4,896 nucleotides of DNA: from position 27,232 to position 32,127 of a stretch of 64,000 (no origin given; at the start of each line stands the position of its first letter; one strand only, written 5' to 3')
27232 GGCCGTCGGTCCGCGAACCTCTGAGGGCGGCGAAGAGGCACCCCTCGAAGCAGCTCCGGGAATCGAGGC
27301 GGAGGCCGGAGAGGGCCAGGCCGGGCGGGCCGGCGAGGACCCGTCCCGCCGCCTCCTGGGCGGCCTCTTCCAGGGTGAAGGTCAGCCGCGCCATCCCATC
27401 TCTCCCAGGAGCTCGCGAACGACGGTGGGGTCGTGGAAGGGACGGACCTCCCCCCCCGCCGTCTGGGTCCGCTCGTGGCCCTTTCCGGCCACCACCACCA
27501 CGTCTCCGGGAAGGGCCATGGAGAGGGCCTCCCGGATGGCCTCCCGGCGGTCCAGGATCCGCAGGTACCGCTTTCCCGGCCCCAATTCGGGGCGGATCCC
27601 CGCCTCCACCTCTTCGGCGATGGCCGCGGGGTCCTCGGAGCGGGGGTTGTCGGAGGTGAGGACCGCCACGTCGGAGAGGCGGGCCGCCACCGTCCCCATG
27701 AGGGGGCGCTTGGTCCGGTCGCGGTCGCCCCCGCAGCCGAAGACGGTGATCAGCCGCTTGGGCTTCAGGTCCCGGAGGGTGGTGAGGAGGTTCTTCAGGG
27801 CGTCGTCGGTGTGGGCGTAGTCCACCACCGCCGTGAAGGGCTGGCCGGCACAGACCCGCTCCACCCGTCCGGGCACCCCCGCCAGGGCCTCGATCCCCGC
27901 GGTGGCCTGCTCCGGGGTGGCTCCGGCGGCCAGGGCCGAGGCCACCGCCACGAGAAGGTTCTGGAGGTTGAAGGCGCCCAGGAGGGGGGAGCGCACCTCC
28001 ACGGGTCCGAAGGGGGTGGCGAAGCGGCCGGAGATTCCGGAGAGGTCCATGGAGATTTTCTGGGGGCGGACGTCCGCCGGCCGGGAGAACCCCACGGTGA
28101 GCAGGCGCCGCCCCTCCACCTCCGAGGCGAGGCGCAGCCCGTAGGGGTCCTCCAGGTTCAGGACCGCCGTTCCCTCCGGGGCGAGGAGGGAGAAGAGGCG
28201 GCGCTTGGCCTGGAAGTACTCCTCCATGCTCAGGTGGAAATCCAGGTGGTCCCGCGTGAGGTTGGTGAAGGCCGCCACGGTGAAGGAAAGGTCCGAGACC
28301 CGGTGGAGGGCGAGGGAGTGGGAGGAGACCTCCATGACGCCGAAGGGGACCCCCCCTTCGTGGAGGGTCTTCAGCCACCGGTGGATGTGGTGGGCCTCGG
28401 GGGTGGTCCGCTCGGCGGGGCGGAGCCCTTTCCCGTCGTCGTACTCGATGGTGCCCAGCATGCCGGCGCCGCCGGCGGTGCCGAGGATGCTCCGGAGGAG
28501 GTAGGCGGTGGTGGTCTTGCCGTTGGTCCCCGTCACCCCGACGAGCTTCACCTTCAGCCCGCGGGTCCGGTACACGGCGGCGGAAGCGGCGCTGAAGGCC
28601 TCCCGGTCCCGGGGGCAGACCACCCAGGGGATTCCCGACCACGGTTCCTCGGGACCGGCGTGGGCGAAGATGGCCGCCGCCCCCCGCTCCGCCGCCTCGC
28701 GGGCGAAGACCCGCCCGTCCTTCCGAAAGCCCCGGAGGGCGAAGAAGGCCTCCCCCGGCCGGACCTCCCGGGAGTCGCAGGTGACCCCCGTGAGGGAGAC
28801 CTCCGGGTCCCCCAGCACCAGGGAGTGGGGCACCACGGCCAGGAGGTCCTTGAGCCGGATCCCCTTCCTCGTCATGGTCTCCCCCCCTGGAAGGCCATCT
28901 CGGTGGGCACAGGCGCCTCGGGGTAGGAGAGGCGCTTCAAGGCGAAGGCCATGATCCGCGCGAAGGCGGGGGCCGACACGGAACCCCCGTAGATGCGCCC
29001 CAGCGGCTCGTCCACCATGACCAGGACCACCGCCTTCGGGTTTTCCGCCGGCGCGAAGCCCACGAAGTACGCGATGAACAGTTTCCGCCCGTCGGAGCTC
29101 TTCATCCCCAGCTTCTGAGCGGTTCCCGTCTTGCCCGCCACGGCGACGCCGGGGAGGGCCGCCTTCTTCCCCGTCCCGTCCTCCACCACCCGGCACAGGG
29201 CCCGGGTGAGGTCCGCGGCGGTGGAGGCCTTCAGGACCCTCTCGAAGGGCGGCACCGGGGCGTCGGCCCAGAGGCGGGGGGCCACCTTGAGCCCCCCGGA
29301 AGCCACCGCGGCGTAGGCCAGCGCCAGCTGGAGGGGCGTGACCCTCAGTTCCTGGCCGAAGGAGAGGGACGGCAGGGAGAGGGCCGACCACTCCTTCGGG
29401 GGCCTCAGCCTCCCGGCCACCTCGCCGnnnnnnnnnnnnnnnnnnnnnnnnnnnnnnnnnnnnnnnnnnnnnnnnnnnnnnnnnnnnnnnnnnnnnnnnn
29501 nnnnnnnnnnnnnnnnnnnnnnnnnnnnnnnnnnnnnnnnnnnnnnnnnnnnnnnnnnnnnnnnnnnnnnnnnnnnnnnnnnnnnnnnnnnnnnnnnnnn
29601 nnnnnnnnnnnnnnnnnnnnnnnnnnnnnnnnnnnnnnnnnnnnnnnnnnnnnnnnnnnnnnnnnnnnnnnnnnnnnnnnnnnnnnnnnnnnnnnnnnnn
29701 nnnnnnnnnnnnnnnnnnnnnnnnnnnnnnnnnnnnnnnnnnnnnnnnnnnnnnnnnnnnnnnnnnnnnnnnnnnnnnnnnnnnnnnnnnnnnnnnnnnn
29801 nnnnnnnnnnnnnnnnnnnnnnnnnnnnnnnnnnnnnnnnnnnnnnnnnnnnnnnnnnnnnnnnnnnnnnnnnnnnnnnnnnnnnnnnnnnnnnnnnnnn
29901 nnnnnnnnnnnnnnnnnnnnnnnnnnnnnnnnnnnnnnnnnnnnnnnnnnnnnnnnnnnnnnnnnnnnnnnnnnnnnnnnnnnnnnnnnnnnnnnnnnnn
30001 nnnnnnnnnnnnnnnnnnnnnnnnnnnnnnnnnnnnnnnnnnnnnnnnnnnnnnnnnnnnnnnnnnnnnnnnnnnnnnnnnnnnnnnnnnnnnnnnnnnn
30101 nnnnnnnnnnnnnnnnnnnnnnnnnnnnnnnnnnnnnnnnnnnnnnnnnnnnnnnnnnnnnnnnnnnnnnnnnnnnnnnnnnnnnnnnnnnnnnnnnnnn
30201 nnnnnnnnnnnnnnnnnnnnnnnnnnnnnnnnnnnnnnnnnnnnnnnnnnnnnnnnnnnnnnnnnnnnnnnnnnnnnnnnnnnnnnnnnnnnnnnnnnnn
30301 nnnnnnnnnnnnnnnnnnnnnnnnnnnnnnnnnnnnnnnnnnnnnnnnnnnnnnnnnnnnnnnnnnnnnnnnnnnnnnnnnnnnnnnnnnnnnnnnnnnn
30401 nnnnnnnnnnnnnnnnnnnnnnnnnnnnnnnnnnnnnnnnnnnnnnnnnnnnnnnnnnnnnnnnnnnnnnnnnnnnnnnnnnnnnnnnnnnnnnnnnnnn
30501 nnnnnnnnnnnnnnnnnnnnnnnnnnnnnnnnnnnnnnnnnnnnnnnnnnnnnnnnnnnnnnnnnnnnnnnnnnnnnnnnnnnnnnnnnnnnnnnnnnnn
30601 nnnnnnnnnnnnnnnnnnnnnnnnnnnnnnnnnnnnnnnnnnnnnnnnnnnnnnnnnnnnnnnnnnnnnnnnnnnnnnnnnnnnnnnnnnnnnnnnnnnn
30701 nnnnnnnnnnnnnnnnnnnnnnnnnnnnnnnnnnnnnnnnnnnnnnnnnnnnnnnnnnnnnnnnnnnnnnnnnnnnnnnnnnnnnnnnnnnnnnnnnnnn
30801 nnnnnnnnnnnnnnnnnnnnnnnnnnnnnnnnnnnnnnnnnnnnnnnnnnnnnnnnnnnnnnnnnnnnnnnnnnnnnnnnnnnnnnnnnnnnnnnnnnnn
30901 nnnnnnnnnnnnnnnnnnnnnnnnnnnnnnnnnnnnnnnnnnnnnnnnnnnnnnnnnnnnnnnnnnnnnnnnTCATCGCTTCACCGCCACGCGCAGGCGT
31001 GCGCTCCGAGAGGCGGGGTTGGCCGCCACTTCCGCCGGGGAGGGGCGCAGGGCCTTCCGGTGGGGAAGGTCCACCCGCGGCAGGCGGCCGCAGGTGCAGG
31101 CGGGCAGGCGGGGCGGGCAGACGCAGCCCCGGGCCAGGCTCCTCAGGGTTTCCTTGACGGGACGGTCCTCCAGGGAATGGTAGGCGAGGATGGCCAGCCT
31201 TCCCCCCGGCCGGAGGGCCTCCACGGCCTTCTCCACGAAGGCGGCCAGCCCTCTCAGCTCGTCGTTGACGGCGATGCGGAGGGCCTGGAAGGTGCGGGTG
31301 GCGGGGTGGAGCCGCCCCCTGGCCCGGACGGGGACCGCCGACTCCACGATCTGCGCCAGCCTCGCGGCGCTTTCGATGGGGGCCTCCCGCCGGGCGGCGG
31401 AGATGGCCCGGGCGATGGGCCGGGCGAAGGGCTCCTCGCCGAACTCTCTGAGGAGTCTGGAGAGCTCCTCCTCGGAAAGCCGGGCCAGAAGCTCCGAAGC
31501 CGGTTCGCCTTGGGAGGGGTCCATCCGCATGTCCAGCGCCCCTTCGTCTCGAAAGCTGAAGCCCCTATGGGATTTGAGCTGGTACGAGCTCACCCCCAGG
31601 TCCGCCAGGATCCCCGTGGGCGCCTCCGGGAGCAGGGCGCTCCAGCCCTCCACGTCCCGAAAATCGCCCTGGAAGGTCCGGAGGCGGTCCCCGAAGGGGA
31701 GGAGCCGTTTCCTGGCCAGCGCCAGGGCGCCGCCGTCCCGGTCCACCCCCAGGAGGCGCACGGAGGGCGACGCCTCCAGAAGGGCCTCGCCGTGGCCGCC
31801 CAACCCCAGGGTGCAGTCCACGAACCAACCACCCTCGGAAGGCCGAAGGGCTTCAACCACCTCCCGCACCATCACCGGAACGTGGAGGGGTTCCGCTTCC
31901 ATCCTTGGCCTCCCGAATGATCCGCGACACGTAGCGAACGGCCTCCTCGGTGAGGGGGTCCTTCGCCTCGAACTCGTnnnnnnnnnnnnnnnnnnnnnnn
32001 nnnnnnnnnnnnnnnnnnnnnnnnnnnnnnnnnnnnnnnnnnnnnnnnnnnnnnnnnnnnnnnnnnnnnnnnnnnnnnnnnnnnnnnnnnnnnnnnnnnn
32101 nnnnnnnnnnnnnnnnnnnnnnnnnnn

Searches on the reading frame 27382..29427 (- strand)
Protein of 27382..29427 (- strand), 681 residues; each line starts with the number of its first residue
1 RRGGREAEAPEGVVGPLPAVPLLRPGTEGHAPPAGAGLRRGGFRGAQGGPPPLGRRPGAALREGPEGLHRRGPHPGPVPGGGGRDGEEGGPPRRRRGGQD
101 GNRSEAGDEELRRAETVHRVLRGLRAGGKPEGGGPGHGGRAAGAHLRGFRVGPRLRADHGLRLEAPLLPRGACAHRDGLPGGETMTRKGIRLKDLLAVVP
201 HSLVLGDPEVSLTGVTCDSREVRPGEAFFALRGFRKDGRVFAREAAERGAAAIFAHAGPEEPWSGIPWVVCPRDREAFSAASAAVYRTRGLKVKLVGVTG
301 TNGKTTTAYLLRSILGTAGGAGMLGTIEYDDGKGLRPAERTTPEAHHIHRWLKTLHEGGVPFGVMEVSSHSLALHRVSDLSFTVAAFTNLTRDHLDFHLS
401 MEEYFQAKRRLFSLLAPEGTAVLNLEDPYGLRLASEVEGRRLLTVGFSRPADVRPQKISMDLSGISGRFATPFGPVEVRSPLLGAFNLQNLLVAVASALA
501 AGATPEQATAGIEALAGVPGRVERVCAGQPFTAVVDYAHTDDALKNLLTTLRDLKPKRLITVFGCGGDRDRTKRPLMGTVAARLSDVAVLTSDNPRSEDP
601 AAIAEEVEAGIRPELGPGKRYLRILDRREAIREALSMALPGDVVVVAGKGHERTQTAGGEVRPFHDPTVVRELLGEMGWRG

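Call 34: search_protein_families(library=pfam, proteins=[window:27382-29427:-], max_evalue=0.001)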
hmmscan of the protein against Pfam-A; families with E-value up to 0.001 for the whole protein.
window:27382-29427:- (681 aa): 3 families
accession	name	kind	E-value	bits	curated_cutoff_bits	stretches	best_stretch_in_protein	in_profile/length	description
PF08245.18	Mur_ligase_M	-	7.2e-53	180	24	1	298-498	1-200/200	Mur ligase middle domain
PF02875.26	Mur_ligase_C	-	1.3e-35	123.4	28.4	1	520-650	1-127/127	Mur ligase, glutamate ligase domain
PF01225.30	Mur_ligase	-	9.1e-09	36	21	1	212-259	2-54/95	Mur ligase family, catalytic domain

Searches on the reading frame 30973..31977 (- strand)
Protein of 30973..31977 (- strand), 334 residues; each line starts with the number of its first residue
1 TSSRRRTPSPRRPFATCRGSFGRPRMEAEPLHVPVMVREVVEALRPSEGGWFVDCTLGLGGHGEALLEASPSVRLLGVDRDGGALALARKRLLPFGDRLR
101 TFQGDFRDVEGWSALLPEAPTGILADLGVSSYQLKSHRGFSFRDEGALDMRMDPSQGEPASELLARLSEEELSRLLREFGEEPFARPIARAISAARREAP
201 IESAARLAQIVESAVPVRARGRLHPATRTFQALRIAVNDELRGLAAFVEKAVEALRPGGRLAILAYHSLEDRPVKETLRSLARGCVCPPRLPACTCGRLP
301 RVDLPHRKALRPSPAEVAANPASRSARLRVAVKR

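Call 34: search_protein_families(library=pfam, proteins=[window:30973-31977:-], max_evalue=0.001)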
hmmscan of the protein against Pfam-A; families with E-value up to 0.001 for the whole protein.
window:30973-31977:- (334 aa): 2 families
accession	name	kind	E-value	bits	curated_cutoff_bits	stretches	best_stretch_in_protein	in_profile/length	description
PF01795.25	Methyltransf_5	-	7.6e-103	344.6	27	1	31-333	3-308/309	MraW methylase family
PF05175.20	MTS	-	0.00054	20.1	23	0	245-274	120-149/170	Methyltransferase small domain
